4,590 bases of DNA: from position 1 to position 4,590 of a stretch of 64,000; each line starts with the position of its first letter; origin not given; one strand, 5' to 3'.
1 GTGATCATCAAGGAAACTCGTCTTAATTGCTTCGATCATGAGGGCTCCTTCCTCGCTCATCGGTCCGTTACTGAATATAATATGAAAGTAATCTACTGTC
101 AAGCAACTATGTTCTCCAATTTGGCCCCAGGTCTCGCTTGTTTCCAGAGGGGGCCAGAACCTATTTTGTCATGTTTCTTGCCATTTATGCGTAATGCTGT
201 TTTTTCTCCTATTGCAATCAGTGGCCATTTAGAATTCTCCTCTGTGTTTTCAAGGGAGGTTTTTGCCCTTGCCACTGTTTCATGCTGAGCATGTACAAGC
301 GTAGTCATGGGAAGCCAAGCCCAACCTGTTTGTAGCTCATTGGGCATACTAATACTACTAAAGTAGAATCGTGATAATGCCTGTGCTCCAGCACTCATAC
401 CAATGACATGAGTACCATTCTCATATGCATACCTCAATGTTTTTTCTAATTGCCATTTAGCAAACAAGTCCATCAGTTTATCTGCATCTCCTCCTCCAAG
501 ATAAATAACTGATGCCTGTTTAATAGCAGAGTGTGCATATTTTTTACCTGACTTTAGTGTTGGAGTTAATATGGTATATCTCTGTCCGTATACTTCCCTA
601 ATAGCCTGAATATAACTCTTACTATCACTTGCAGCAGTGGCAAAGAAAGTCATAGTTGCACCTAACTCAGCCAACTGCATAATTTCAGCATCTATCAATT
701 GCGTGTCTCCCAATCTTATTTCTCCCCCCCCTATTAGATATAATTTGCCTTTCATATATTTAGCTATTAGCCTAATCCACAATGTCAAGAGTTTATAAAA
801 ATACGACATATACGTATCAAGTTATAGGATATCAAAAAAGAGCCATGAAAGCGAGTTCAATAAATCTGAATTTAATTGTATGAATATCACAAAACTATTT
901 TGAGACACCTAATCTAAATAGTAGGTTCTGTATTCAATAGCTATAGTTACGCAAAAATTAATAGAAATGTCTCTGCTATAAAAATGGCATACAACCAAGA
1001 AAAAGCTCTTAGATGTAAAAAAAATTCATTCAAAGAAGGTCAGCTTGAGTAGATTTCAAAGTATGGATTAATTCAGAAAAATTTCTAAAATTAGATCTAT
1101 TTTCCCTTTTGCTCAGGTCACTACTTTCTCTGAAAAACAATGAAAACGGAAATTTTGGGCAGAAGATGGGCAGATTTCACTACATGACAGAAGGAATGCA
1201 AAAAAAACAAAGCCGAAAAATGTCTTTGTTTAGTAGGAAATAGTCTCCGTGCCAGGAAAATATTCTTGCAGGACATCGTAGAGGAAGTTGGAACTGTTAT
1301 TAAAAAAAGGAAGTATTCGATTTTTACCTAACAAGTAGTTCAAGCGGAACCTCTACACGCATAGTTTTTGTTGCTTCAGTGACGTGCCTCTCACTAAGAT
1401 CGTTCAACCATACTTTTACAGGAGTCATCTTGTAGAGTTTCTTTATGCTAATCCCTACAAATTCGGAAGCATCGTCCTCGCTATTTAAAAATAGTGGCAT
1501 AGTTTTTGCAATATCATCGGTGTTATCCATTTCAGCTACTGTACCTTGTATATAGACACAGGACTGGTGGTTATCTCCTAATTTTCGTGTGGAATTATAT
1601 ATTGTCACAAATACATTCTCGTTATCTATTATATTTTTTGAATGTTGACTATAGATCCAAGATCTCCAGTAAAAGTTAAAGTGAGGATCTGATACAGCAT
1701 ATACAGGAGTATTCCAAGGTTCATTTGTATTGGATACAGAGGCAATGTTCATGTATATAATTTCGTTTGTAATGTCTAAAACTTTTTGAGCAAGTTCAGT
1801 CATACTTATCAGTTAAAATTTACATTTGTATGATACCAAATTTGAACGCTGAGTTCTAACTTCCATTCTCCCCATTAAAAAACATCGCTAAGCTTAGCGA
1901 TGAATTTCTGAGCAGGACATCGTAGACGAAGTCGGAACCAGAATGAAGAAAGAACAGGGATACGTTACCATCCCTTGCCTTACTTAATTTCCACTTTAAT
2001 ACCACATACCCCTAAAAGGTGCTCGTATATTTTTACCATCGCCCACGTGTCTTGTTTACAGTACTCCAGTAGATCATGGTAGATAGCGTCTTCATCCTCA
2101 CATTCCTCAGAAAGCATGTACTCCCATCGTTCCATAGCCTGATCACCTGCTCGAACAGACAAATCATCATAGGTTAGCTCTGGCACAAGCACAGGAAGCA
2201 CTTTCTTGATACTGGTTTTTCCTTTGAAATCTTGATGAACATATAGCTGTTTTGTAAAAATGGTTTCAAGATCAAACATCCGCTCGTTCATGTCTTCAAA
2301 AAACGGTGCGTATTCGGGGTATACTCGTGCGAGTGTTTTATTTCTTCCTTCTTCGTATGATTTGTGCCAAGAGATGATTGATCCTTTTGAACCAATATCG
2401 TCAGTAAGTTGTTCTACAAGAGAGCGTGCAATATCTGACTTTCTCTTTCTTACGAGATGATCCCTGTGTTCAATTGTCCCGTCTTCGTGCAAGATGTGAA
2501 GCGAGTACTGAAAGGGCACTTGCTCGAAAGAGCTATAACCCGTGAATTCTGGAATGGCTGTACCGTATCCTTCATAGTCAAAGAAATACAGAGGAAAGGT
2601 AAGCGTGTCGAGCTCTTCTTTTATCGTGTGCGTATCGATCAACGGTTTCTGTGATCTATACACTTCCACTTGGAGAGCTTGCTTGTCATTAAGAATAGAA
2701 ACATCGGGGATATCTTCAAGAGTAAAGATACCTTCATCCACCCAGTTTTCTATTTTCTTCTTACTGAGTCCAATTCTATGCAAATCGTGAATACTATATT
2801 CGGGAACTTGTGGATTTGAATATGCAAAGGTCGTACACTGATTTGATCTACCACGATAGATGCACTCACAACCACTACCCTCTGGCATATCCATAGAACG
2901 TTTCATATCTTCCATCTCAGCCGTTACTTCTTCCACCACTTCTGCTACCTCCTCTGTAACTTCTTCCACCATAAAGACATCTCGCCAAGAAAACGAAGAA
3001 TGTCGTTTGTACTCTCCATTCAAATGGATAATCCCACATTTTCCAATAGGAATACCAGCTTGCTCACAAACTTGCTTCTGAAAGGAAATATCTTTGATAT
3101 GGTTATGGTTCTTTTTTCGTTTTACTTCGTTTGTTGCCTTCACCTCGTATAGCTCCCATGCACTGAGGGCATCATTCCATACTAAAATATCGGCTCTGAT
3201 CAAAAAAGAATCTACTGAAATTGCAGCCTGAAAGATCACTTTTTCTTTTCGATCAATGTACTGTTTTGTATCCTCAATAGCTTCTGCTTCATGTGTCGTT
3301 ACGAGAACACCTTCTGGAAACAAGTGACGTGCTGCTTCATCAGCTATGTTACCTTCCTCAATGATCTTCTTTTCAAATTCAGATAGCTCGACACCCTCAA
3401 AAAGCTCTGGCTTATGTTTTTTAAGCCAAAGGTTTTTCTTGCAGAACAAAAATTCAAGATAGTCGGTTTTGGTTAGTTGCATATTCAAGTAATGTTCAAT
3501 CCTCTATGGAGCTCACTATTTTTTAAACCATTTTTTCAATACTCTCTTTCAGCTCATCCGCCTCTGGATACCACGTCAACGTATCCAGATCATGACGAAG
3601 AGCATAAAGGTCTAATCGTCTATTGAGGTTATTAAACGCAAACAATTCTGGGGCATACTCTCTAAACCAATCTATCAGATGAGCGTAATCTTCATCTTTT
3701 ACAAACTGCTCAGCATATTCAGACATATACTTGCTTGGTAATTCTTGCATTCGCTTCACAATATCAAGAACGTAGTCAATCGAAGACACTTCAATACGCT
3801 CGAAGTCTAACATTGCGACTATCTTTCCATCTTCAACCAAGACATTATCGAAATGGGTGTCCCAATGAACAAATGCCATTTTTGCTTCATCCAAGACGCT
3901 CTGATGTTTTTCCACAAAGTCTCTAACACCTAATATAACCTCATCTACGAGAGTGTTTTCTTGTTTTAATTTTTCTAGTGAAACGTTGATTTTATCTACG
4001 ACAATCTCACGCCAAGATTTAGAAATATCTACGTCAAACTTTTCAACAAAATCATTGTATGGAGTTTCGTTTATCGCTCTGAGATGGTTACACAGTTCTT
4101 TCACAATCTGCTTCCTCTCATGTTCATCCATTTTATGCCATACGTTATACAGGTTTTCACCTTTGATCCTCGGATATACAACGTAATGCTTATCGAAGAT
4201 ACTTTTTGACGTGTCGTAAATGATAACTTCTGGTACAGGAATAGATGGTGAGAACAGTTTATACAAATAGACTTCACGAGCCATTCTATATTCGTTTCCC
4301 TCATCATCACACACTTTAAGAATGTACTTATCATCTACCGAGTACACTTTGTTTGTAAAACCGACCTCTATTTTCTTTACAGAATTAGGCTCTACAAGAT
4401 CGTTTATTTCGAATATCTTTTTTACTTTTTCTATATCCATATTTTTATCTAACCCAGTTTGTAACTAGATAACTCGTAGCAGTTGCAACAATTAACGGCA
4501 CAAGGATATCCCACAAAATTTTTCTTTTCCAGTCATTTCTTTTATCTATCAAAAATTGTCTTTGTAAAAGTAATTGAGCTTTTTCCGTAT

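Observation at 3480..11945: Recurrent '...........' motif at the start codons of several element genes, including an identical 19-mer at two of them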

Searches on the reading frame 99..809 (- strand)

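Call 7: search_protein_families(library=pfam, proteins=[window:99-809:-], max_evalue=0.01)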
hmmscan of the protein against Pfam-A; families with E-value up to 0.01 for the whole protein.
window:99-809:- (236 aa): 2 families
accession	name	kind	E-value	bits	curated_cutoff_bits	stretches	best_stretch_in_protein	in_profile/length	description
PF03575.23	Peptidase_S51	-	1.4e-22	80.8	23.9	1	24-214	2-204/206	Peptidase family S51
PF07685.20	GATase_3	-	0.00069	19.7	27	1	93-179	34-124/196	CobB/CobQ-like glutamine amidotransferase domain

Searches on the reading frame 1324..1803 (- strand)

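Call 7: search_protein_families(library=pfam, proteins=[window:1324-1803:-], max_evalue=0.01)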
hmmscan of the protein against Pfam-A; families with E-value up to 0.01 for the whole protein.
window:1324-1803:- (159 aa): 1 family
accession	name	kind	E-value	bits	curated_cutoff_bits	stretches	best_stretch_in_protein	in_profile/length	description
PF01243.27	PNPOx_N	-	0.00029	21.6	28.1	1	6-99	3-82/120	Pyridoxamine 5'-phosphate oxidase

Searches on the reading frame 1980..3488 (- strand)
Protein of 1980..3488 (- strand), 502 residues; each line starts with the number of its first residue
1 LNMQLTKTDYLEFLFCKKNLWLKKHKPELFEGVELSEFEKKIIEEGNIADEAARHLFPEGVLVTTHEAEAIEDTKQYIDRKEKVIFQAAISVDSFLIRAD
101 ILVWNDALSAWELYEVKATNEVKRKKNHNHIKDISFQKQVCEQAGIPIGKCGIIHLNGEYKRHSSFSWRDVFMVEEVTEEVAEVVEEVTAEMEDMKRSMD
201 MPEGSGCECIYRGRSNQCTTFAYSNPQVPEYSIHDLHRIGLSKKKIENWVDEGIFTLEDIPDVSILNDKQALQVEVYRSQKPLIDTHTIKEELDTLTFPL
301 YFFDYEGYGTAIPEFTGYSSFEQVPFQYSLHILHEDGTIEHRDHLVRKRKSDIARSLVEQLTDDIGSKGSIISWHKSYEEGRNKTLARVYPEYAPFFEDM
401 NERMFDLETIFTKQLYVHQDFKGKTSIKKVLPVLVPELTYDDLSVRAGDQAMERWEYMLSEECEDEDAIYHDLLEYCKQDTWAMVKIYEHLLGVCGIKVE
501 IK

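Call 7: search_protein_families(library=pfam, proteins=[window:1980-3488:-], max_evalue=0.01)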
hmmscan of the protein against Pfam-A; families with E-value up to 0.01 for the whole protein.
window:1980-3488:- (502 aa): 2 families
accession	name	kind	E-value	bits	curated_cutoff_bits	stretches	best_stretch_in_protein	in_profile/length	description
PF11074.14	DUF2779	-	5.6e-38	130.5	23.3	1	301-426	1-126/126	Domain of unknown function(DUF2779)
PF13482.12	RNase_H_2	-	1.4e-05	25.5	22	1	328-491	20-164/165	RNase_H superfamily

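Call 13: find_encoding_contigs(protein=window:1980-3482:-, flank=10000, max_places=10)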
Protein window:1980-3482:- (500 aa): 1 contig read that carries it; 1 place shown.
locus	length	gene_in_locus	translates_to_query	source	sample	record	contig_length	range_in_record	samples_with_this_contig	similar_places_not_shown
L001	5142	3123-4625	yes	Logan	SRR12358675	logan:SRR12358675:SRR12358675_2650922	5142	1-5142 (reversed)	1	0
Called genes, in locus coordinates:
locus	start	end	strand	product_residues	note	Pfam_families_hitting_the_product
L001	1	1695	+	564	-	?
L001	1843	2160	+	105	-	-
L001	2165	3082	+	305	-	PF01636:APH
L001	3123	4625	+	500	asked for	PF11074:DUF2779, PF13482:RNase_H_2 (faint)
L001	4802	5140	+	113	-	?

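Call 15: find_related_loci(query=window:1980-3482:-, collection=metagenome_contigs, flank=8000)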
Query window:1980-3482:- (500 aa) in metagenome_contigs; peptide patterns used: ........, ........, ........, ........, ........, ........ (x = any residue, [..] = any of these).
296 stretches matched a pattern; 55 encode a relative of the query (tblastn E <= 1e-3); 55 distinct loci.
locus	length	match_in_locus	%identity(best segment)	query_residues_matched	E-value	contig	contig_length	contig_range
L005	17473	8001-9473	56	1-489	0e+0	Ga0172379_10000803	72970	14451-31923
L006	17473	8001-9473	57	1-489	0e+0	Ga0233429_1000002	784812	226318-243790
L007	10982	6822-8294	57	1-489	0e+0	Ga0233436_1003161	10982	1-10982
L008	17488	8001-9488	55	1-494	0e+0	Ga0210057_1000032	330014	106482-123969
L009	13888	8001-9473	56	1-489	0e+0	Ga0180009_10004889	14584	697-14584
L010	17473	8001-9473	56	1-489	0e+0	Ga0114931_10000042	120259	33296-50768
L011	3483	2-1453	57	8-489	0e+0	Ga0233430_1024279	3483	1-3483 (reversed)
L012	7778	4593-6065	56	1-489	0e+0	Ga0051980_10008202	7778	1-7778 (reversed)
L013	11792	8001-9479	56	1-491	0e+0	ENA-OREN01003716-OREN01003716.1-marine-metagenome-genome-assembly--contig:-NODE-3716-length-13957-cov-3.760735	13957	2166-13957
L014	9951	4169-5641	56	1-489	0e+0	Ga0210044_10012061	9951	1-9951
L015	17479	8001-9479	56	1-491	0e+0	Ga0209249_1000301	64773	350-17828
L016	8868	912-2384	56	1-489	0e+0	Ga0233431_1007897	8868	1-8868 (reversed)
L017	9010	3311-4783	55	1-489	0e+0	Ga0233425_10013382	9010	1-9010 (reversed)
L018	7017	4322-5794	55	1-489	0e+0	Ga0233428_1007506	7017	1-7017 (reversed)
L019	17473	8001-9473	55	1-489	0e+0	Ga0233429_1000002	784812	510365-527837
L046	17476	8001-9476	76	1-492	0e+0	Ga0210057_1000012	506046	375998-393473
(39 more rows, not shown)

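Call 26: search_protein_families(library=pfam, proteins=[L046:1591-1776:+, L046:1784-4438:+, L046:4428-6362:+, L046:6368-7513:+, L046:8001-9482:+, L046:10235-11611:+], max_evalue=0.01)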
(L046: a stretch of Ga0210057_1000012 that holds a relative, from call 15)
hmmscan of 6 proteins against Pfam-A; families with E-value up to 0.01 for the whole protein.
L046:1591-1776:+ (61 aa): 5 families
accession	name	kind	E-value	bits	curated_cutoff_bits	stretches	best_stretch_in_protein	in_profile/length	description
PF12728.13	HTH_17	-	3.3e-13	50.1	27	1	9-60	1-50/51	Helix-turn-helix domain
PF13411.12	MerR_1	-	8.3e-09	35.9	21.6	1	11-54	2-44/69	MerR HTH family regulatory protein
PF00376.29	MerR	-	4.6e-08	33.2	28.2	1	11-48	1-38/38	MerR family regulatory protein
PF13384.12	HTH_23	-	0.0031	17.7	24.6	1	9-29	17-37/50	Homeodomain-like domain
PF01527.26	HTH_Tnp_1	-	0.0061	17.2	24.1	0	11-32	25-46/75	Transposase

L046:1784-4438:+ (884 aa): 8 families
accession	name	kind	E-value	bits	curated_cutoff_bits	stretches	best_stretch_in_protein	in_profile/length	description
PF20473.4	MmeI_Mtase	-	3.1e-99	331.8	27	1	326-584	6-259/259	MmeI, DNA-methyltransferase domain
PF20466.3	MmeI_TRD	-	6.5e-66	222.1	27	1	602-802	3-207/207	MmeI, target recognition domain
PF20467.3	MmeI_C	-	5.5e-23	81.4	27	1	804-880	3-79/83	MmeI, C-terminal domain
PF20465.4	MmeI_hel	-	1.5e-22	80.6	27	1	168-247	2-75/75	MmeI, helicase spacer domain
PF20464.3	MmeI_N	-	2.1e-21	77.5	27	1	19-157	23-180/181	MmeI, N-terminal domain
PF07669.17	Eco57I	-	4.5e-08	33.8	25.3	1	388-489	1-103/171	Eco57I restriction-modification methylase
PF02384.22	N6_Mtase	-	1.3e-05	25.1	20.4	1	341-482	48-146/311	N-6 DNA Methylase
PF01170.24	UPF0020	-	0.007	16.5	22.3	0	342-357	31-46/197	RMKL-like, methyltransferase domain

L046:4428-6362:+ (644 aa): 3 families
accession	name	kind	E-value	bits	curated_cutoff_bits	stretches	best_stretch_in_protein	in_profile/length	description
PF04851.21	ResIII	-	4.4e-08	33.6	22.5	1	29-197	4-160/164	Type III restriction enzyme, res subunit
PF00270.35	DEAD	-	1.4e-07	31.8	26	1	31-196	2-157/167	DEAD/DEAH box helicase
PF00271.37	Helicase_C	-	7.4e-06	26.6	23.5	1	321-382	51-108/110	Helicase conserved C-terminal domain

L046:6368-7513:+ (381 aa): 2 families
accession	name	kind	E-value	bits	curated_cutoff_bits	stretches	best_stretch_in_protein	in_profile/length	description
PF10544.15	T5orf172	-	3.8e-14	53.5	20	1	251-360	1-100/101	T5orf172 domain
PF13455.12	MUG113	-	5.4e-14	53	22.3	1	272-359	1-72/73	Meiotically up-regulated gene 113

L046:8001-9482:+ (493 aa): 2 families
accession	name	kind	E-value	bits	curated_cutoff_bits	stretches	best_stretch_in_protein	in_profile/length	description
PF11074.14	DUF2779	-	8.4e-36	123.5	23.3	1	299-424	1-126/126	Domain of unknown function(DUF2779)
PF13482.12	RNase_H_2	-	7.7e-05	23.1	22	1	335-489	28-164/165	RNase_H superfamily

L046:10235-11611:+ (458 aa): 1 family
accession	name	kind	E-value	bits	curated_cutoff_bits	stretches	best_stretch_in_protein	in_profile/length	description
PF00171.27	Aldedh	-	1e-133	446.7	23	1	6-454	11-461/461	Aldehyde dehydrogenase family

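Call 31: find_homologous_proteins(query=window:1980-3482:-, max_evalue=1e-100)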
Query window:1980-3482:- (500 aa): 1289 proteins with E <= 1e-100 among 8000 candidates; the best 120 are listed.
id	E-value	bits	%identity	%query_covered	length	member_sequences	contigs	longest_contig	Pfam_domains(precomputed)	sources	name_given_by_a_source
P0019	0.0e+0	1149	100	100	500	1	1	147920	PF13482.13,PF11074.15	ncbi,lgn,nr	ncbi:DUF2779 domain-containing protein [Candidatus Nomurabacteria bacterium]|nr:DUF2779 domain-conta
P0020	9.7e-263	891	76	98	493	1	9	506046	PF11074.15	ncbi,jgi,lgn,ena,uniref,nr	ncbi:MAG: hypothetical protein COV59_03855 [Candidatus Magasanikbacteria bacterium CG11_big_fil_rev_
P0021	2.1e-215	734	64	98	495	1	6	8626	PF11074.15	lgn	-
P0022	8.7e-196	670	59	99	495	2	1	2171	PF11074.15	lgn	-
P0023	2.0e-194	665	59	98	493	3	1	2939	PF11074.15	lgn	-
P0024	1.2e-193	663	58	98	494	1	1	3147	PF11074.15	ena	-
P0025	9.7e-192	656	57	98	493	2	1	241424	PF11074.15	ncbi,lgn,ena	-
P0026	6.8e-191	654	58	98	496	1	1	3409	PF11074.15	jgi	jgi:hypothetical protein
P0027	9.7e-191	653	58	98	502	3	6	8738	PF11074.15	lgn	-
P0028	1.4e-190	653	58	98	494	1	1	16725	PF11074.15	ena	-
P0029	2.6e-190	652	57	98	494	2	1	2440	PF11074.15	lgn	-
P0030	1.0e-189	650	58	98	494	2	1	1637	PF11074.15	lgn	-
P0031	1.9e-189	649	56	99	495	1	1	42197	PF11074.15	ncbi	-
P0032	2.6e-189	648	57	98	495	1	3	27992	PF11074.15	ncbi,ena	-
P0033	2.8e-189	648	56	99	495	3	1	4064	PF11074.15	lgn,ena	-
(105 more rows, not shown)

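Call 32: find_encoding_contigs(protein=P0021, flank=8000, max_places=6)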
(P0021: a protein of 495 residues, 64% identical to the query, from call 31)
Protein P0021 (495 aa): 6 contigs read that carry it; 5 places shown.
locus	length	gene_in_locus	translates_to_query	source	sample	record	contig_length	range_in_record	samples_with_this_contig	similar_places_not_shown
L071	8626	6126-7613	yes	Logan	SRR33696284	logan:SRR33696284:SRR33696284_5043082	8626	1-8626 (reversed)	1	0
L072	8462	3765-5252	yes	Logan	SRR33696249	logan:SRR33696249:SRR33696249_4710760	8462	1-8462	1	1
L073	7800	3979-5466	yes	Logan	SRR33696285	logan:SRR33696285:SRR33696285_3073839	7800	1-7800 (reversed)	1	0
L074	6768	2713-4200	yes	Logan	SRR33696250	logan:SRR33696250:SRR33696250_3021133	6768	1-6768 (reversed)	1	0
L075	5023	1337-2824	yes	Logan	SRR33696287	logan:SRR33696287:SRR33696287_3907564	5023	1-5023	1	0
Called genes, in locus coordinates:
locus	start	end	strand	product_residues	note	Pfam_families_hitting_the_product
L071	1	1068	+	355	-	?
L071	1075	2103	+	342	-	PF04294:VanW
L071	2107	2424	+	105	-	-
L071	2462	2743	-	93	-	PF01016:Ribosomal_L27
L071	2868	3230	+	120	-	-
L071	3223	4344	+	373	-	PF01098:FTSW_RODA_SPOVE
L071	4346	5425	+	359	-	PF03033:Glyco_transf_28, PF04101:Glyco_tran_28_C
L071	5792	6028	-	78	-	PF02151:UVR (weak)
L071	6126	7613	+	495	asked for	PF11074:DUF2779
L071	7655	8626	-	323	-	?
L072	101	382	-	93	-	PF01016:Ribosomal_L27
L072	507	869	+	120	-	-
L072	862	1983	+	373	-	PF01098:FTSW_RODA_SPOVE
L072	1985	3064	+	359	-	PF03033:Glyco_transf_28, PF04101:Glyco_tran_28_C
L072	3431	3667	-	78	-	PF02151:UVR (weak)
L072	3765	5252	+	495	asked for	PF11074:DUF2779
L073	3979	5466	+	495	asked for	PF11074:DUF2779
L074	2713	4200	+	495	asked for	PF11074:DUF2779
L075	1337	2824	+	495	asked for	PF11074:DUF2779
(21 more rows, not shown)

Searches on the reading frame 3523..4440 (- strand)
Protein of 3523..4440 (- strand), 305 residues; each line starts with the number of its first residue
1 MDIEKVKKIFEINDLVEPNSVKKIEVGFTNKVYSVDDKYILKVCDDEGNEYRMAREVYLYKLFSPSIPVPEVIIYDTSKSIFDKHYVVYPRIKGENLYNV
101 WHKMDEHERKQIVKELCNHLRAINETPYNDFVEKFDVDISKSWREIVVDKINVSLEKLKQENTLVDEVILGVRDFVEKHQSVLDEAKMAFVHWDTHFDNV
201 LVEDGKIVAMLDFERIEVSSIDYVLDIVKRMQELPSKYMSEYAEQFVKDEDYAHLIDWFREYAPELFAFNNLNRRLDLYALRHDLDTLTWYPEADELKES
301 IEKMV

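Call 7: search_protein_families(library=pfam, proteins=[window:3523-4440:-], max_evalue=0.01)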
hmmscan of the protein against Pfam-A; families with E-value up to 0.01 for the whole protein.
window:3523-4440:- (305 aa): 1 family
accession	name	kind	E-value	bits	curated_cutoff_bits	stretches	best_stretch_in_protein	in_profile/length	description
PF01636.29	APH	-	2.8e-19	70.3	23.2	1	21-218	2-199/239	Phosphotransferase enzyme family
